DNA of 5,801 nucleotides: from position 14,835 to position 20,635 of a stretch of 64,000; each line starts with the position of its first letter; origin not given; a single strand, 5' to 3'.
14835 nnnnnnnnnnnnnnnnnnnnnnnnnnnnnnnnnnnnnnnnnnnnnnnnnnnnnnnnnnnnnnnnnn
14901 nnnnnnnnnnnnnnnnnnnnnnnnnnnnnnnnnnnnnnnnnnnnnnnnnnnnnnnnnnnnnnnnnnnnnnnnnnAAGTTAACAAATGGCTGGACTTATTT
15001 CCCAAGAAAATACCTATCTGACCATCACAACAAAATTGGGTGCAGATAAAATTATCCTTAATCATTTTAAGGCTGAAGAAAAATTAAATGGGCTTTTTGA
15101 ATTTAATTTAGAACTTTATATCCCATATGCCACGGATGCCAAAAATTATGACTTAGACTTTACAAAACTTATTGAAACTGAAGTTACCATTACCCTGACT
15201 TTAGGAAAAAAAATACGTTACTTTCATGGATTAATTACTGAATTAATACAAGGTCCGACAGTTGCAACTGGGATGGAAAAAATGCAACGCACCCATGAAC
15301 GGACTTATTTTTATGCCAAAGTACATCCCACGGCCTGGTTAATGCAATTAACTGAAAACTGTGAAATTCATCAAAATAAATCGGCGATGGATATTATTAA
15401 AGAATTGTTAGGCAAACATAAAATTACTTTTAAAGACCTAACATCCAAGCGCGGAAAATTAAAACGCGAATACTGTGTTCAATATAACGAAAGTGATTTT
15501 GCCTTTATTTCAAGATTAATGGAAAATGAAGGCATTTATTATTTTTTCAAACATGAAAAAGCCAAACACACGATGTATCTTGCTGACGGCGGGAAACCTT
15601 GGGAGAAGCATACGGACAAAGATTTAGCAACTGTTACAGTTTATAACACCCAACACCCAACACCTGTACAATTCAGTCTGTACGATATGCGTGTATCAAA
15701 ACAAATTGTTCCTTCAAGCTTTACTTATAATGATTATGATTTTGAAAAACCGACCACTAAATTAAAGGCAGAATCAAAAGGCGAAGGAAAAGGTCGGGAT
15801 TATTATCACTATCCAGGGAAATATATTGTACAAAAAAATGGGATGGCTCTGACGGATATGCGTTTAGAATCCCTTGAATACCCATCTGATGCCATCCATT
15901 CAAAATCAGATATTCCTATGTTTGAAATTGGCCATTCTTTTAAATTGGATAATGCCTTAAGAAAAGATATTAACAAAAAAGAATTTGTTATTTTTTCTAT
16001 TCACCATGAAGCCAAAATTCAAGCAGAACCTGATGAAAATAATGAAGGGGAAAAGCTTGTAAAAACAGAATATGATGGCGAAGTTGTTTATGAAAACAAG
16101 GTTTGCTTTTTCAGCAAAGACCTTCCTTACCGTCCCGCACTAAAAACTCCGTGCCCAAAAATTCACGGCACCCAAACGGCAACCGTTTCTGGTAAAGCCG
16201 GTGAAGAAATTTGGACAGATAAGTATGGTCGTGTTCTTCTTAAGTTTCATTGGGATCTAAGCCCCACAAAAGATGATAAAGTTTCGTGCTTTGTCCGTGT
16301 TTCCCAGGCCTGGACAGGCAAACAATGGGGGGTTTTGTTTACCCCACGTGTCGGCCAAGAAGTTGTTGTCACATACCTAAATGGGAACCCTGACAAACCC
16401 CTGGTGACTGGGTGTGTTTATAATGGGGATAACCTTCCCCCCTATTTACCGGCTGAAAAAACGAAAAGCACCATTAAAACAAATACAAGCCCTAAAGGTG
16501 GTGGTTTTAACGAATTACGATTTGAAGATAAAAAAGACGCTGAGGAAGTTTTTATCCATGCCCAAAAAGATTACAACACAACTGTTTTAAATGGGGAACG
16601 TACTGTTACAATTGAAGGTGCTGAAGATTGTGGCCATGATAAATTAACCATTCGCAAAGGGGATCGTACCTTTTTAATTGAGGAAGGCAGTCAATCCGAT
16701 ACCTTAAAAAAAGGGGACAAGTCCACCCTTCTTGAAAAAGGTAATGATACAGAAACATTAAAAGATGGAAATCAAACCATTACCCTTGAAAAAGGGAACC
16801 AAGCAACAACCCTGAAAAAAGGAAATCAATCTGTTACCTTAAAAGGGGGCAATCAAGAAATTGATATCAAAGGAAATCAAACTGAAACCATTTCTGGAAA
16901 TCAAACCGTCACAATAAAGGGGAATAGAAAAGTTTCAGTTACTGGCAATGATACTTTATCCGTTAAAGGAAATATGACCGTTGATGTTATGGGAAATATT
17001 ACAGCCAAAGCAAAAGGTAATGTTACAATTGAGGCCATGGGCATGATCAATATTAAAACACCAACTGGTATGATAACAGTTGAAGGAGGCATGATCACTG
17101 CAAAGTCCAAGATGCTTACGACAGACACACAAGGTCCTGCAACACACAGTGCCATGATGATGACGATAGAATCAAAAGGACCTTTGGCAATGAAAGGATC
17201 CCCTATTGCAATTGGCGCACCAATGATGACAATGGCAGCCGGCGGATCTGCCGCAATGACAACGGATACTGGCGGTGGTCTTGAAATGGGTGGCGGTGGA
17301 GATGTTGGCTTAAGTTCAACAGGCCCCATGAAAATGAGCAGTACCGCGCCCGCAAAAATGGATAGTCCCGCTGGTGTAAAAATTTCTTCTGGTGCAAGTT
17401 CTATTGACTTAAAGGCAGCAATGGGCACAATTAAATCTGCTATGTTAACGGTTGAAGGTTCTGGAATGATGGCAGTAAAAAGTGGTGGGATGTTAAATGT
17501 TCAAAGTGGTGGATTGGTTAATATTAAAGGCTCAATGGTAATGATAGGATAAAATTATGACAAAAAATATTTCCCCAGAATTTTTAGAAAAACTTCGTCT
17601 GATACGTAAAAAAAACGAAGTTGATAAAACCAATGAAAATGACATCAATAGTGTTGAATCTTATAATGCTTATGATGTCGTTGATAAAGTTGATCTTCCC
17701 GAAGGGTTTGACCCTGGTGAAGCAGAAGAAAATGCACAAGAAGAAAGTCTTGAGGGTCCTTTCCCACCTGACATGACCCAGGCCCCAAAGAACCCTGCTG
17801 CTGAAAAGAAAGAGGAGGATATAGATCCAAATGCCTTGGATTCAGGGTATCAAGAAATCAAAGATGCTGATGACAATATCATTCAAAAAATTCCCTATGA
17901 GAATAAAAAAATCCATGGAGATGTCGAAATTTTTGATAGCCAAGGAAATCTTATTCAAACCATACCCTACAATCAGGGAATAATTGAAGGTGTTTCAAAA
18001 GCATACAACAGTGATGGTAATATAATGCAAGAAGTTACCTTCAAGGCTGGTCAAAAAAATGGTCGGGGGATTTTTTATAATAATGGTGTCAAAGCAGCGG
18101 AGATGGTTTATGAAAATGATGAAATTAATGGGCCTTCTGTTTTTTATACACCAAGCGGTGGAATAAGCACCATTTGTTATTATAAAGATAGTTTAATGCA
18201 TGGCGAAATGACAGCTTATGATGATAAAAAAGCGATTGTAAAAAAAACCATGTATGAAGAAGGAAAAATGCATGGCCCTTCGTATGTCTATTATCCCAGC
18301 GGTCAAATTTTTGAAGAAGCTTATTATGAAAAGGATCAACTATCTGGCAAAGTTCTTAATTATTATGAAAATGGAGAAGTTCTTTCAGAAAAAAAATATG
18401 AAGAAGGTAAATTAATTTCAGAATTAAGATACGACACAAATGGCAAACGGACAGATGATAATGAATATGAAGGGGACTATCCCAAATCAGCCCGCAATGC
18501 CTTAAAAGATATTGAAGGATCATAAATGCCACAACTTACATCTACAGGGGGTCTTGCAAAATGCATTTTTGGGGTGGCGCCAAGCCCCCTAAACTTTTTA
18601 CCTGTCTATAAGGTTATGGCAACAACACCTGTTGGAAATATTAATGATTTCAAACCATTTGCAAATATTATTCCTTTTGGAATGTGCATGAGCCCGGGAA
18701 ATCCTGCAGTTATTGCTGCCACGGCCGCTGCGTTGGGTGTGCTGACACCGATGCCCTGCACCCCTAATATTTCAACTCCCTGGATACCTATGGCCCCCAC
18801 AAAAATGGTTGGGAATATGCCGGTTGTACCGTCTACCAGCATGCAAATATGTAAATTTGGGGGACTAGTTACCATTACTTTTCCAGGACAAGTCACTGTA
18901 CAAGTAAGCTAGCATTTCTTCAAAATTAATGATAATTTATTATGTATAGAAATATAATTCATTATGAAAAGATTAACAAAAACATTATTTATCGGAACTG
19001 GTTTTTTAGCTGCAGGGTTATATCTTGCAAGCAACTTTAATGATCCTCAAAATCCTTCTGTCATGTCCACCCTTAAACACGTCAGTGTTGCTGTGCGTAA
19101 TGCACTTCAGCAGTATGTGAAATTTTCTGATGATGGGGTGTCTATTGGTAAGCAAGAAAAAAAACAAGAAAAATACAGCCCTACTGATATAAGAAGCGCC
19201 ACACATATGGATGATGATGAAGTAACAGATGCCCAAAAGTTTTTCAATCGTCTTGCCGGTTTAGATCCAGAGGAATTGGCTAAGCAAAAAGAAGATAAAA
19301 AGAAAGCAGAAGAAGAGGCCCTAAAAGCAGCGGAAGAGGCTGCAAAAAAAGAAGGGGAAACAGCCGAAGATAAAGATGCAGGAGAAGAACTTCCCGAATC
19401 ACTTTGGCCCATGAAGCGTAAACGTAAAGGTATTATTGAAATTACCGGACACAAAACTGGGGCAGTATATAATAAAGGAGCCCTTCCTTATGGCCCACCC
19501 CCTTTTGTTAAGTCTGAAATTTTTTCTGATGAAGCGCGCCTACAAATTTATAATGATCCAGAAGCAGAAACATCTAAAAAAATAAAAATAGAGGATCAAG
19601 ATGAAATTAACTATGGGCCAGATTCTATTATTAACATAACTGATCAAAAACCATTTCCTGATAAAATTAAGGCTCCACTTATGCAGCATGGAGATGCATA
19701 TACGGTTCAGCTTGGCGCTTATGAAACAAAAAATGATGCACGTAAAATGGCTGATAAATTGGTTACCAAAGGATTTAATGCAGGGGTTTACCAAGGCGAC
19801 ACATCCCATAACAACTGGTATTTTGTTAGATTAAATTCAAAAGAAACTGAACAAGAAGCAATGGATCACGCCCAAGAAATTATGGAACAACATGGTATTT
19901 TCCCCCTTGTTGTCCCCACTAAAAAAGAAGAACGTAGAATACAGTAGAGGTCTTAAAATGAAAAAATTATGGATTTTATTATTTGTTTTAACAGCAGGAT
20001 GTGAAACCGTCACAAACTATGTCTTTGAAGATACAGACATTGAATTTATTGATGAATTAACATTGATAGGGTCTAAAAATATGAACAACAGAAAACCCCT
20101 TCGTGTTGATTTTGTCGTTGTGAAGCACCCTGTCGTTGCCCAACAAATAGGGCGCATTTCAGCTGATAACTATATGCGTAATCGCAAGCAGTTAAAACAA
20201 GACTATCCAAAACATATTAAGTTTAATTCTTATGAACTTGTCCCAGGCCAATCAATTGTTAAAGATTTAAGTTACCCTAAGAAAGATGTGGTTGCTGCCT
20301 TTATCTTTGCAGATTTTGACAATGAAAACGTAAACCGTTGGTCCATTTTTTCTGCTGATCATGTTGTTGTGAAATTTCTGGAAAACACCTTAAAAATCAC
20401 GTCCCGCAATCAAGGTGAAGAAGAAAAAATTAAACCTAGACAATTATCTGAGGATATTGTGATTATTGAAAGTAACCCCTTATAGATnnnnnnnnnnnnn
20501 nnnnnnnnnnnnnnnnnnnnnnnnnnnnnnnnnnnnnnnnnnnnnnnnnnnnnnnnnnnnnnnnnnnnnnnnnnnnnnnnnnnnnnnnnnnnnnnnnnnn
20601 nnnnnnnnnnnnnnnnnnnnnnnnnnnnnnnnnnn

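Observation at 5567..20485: T6SS-i core cluster lacking the tssK, tssL, tssM and tssA genes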

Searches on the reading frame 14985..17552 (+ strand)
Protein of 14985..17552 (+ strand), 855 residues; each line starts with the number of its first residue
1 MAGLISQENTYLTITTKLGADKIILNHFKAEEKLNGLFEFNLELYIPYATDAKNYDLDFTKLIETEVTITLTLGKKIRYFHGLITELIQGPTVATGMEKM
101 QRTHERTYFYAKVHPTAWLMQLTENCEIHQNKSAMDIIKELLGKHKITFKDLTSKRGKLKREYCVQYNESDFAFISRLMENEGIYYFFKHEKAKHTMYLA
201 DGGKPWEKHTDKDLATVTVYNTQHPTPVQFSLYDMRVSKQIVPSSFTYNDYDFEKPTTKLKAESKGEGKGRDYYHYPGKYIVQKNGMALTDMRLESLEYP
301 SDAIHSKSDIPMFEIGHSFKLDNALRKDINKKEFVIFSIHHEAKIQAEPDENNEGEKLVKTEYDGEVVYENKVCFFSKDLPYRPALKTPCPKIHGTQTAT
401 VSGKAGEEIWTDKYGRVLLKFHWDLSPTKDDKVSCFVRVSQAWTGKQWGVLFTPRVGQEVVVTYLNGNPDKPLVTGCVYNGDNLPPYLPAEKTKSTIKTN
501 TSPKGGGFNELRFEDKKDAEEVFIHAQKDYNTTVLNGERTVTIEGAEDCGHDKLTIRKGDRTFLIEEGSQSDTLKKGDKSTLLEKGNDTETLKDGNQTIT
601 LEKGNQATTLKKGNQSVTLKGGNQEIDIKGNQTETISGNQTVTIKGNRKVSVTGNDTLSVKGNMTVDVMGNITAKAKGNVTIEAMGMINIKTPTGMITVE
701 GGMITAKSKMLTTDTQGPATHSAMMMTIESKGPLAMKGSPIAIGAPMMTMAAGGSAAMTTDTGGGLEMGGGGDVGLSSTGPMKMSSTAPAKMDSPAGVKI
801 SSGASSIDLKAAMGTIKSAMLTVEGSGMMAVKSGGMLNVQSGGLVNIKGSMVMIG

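Call 4: search_protein_families(library=pfam, proteins=[window:14985-17552:+], max_evalue=0.01)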
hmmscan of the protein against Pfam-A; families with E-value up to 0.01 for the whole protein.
window:14985-17552:+ (855 aa): 6 families
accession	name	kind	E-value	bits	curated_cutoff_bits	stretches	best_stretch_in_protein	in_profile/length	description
PF05954.17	Phage_GPD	-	1.2e-67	228.8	30.1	1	31-344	1-302/305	Phage tail baseplate hub (GPD)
PF22178.3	Gp5_trimer_C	-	8.9e-25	87.5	30.9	2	495-601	1-104/112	Bacteriophage T4 gp5 C-terminal trimerisation domain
PF04717.18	Phage_base_V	-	1.8e-11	44.7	23.8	1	412-479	12-75/75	Type VI secretion system/phage-baseplate injector OB domain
PF06715.18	Gp5_C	-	7.5e-06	26.2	20.4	2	630-652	1-23/24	Gp5 C-terminal repeat (3 copies)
PF20093.5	DUF6484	-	0.0042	18.2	27.6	1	455-478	38-61/61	Domain of unknown function (DUF6484)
PF23981.1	DUF7305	-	0.0076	16.6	27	0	588-702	34-143/185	Domain of unknown function (DUF7305)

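Call 6: search_protein_families(library=ncbifam, proteins=[window:14985-17552:+], max_evalue=0.01)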
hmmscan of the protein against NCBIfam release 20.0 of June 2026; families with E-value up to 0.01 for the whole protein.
window:14985-17552:+ (855 aa): 3 families
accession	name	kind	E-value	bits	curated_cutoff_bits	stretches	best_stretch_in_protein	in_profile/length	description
TIGR03361.1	VI_Rhs_Vgr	subfamily_domain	8.1e-159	529.5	186.35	1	12-540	1-506/513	type VI secretion system tip protein TssI/VgrG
TIGR01646.1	vgr_GE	subfamily_domain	3.4e-109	366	121.8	1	26-529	4-480/480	type VI secretion system tip protein VgrG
NF033848.1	VgrG_rel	hypoth_equivalog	2.3e-13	49.3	275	1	390-496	371-471/547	VgrG-related protein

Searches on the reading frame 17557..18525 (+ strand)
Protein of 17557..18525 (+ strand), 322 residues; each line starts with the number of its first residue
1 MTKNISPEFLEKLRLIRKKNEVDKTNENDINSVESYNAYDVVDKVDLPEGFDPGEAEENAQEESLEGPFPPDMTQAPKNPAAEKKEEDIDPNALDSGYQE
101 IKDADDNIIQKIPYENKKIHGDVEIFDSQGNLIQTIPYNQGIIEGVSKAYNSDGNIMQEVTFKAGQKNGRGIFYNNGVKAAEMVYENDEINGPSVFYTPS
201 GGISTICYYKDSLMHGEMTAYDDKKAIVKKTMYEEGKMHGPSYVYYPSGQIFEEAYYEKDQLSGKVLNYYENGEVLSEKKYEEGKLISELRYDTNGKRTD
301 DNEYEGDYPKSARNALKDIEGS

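Call 4: search_protein_families(library=pfam, proteins=[window:17557-18525:+], max_evalue=0.01)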
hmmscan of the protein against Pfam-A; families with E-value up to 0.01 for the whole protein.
window:17557-18525:+ (322 aa): 1 family
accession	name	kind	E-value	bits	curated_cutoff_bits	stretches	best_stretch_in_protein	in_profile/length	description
PF07661.19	MORN_2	-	1.5e-19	68.2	29.6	1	238-258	1-21/22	MORN repeat variant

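Call 6: search_protein_families(library=ncbifam, proteins=[window:17557-18525:+], max_evalue=0.01)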
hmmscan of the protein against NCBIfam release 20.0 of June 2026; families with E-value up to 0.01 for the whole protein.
window:17557-18525:+ (322 aa): 1 family
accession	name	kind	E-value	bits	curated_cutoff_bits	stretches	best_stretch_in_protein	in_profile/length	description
NF033566.1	adhes_LIC20035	equivalog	1.5e-13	50.4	250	2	173-284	147-263/434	LIC20035 family adhesin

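Call 62: search_protein_families(library=padloc, proteins=[window:17557-18525:+], max_evalue=0.01)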
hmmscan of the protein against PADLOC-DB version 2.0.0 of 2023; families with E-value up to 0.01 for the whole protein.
window:17557-18525:+ (322 aa): 0 families

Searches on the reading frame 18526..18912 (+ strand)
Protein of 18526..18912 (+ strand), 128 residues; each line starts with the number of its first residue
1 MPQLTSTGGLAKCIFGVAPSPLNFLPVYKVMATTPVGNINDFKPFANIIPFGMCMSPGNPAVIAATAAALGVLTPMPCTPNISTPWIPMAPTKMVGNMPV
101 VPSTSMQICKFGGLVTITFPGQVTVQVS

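Call 4: search_protein_families(library=pfam, proteins=[window:18526-18912:+], max_evalue=0.01)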
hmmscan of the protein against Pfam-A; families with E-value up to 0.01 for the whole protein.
window:18526-18912:+ (128 aa): 1 family
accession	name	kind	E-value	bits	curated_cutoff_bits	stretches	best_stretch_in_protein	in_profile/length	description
PF14107.11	DUF4280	-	3.1e-22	79.7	26.3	1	8-122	4-109/109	Domain of unknown function (DUF4280)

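Call 6: search_protein_families(library=ncbifam, proteins=[window:18526-18912:+], max_evalue=0.01)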
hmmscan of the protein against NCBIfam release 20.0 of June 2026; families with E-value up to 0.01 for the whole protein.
window:18526-18912:+ (128 aa): 1 family
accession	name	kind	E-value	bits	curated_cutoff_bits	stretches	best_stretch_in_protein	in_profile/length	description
NF041248.1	T6SS_IglG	exception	1.9e-14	53.9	200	1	5-127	56-172/173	type VI secretion system PAAR-like protein IglG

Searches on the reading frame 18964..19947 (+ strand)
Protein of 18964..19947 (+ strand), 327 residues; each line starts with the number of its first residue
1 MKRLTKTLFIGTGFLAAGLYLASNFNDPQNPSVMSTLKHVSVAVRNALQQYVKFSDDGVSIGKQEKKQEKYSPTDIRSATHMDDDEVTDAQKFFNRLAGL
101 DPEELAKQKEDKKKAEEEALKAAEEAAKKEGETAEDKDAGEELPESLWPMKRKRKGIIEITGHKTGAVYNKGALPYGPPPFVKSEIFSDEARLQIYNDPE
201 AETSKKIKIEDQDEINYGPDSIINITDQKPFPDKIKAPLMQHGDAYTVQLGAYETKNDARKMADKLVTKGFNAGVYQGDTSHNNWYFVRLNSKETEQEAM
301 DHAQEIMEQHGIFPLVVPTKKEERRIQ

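Call 4: search_protein_families(library=pfam, proteins=[window:18964-19947:+], max_evalue=0.01)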
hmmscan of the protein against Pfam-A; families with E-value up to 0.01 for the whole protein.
window:18964-19947:+ (327 aa): 1 family
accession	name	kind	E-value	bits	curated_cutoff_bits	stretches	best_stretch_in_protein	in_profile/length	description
PF05036.18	SPOR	-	7.2e-11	42.7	21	1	245-317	4-75/76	SPOR domain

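Call 6: search_protein_families(library=ncbifam, proteins=[window:18964-19947:+], max_evalue=0.01)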
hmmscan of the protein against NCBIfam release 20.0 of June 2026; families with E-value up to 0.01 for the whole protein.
window:18964-19947:+ (327 aa): 0 families

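Call 62: search_protein_families(library=padloc, proteins=[window:18964-19947:+], max_evalue=0.01)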
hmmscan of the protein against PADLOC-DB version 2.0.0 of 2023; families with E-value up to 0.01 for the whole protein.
window:18964-19947:+ (327 aa): 0 families

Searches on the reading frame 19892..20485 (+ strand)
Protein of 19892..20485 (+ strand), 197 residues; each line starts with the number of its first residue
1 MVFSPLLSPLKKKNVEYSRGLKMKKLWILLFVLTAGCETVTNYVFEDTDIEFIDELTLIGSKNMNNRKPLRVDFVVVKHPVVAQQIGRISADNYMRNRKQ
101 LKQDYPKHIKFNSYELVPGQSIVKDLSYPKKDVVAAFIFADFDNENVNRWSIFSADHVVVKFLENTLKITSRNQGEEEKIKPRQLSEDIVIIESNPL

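Call 4: search_protein_families(library=pfam, proteins=[window:19892-20485:+], max_evalue=0.01)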
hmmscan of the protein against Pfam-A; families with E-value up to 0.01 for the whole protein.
window:19892-20485:+ (197 aa): 0 families

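Call 6: search_protein_families(library=ncbifam, proteins=[window:19892-20485:+], max_evalue=0.01)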
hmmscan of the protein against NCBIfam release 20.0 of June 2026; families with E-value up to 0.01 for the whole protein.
window:19892-20485:+ (197 aa): 1 family
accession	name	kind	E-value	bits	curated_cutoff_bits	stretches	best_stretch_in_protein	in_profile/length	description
TIGR03352.1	VI_chp_3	equivalog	0.0064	16.2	31.6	0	26-150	5-124/147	type VI secretion system lipoprotein TssJ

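Call 30: find_homologous_proteins(query=window:19955-20485:+, max_evalue=0.001)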
Query window:19955-20485:+ (176 aa): 9 proteins with E <= 0.001 among 114 candidates.
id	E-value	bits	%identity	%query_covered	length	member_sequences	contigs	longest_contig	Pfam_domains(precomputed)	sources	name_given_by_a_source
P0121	2.5e-110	384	100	99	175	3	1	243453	-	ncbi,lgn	-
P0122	2.4e-100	351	88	99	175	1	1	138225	-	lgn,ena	-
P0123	2.9e-93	328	86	90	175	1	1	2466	-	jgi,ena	-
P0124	1.8e-89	316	83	93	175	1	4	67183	-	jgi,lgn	jgi:type VI secretion system protein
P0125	8.3e-83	294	73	99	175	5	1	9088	-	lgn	-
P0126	2.8e-66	240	61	99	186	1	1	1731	-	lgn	-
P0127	2.0e-53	199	53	96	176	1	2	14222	-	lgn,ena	-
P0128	3.9e-50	188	54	89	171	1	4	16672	-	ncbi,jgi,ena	jgi:hypothetical protein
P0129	1.4e-48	183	47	95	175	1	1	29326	-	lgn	-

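Call 50: search_protein_families(library=ncbifam, proteins=[P0127, P0128, P0129], max_evalue=0.05)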
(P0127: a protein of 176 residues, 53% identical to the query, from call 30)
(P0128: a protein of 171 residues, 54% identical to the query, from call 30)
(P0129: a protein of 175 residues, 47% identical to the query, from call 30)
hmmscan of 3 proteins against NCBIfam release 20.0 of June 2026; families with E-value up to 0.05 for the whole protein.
P0127 (176 aa): 0 families

P0128 (171 aa): 0 families

P0129 (175 aa): 1 family
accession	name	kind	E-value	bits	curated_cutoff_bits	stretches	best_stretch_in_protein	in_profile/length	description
NF002018.0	PRK00823.1-3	equivalog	0.016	15.2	108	1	117-144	48-73/98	4a-hydroxytetrahydrobiopterin dehydratase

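Call 57: predict_structure(alignment_id=A3)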
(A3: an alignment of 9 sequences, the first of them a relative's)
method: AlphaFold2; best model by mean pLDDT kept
length: 175 residues; sequences in the alignment: 9
mean_pLDDT: 72.0   pTM: 0.65
mean pLDDT of the five models: 72.0, 69.4, 65.5, 65.4, 64.0
residues with pLDDT >= 90: 21; 70-90: 98; 50-70: 22; < 50: 34
segments of 3 or more residues with pLDDT < 50: 14-26, 155-175
pLDDT, mean of each block of 10 residues (from residue 1): 55 43 49 88 89 88 83 88 89 91 83 86 71 81 78 51 30 31
secondary structure, 60 per line:
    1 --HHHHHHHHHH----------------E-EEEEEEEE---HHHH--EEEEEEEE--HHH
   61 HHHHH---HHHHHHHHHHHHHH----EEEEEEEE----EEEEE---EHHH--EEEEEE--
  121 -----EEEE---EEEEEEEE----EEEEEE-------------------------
elements in order: H3-12 E31-38 H42-45 E48-55 H58-65 H69-82 E87-94 E99-103 E113-118 E126-129 E133-140 E145-150

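Call 61: fold_search(model_id=the predicted structure, library=pdb)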
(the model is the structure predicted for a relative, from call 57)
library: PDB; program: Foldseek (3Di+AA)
matches with E <= 10: 498; with E <= 0.001: 8
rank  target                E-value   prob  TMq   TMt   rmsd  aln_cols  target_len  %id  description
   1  3zhn                  4.2e-06  1.00  0.53  0.68   3.0       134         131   15  Crystal structure of the T6SS lipoprotein TssJ1 from Pseudomonas aeruginosa (released 2013-06-12)
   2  4a1r_B                3.4e-05  1.00  0.50  0.60   3.8       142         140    8  The Structure of Serratia marcescens Lip, a membrane bound component of the Type VI Secretion System. (released 2011-10-05)
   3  6ixh_A                3.8e-05  1.00  0.53  0.66   2.9       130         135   13  Type VI secretion system membrane core complex (released 2019-01-23)
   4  4a1r_C                4.3e-05  1.00  0.48  0.60   3.5       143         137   10  The Structure of Serratia marcescens Lip, a membrane bound component of the Type VI Secretion System. (released 2011-10-05)
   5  4a1r_A                5.4e-05  1.00  0.47  0.56   4.4       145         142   10  The Structure of Serratia marcescens Lip, a membrane bound component of the Type VI Secretion System. (released 2011-10-05)
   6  4a1r_D                7.3e-05  1.00  0.48  0.59   3.7       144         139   10  The Structure of Serratia marcescens Lip, a membrane bound component of the Type VI Secretion System. (released 2011-10-05)
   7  3rx9                  5.2e-04  1.00  0.52  0.68   3.1       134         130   14  3D structure of SciN from an Escherichia coli Patotype (released 2011-12-07)
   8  4y7o_D                7.9e-04  1.00  0.51  0.69   3.2       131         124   14  T6SS protein TssM C-terminal domain (869-1107) from EAEC (released 2015-08-05)
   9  3ufi                  2.8e-02  0.57  0.27  0.18  13.7       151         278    7  Crystal structure of a putative cell adhesion protein (BACOVA_04980) from Bacteroides ovatus ATCC 8483 at 2.18 A resolut (released 2011-12-14)
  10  4jde_B                4.0e-02  0.44  0.25  0.30  12.7       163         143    7  Crystal structure of PUD-1/PUD-2 heterodimer (released 2013-11-06)
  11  4zjh                  4.2e-02  0.14  0.18  0.15  13.3       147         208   13  Crystal structure of native alpha-2-macroglobulin from Escherichia coli spanning domains NIE-MG1. (released 2015-06-10)
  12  4zjg                  4.8e-02  0.25  0.23  0.16  12.6       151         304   14  Crystal structure of native alpha-2-macroglobulin from Escherichia coli spanning domains MG0-NIE-MG1. (released 2015-06-10)
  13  2mca_MODEL_1_A        5.1e-02  0.95  0.36  0.54   4.6       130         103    8  NMR structure of the protein YP_002937094.1 from Eubacterium rectale (released 2013-09-04)
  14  8vly_A                1.0e-01  0.75  0.35  0.14   5.3       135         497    7  Cryo-EM structure of human HGSNAT in transition state (released 2024-06-26)
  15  7skn_B                1.1e-01  0.91  0.26  0.56   2.7        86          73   14  De novo synthetic protein DIG8-CC (tetragonal space group) (released 2022-10-12)
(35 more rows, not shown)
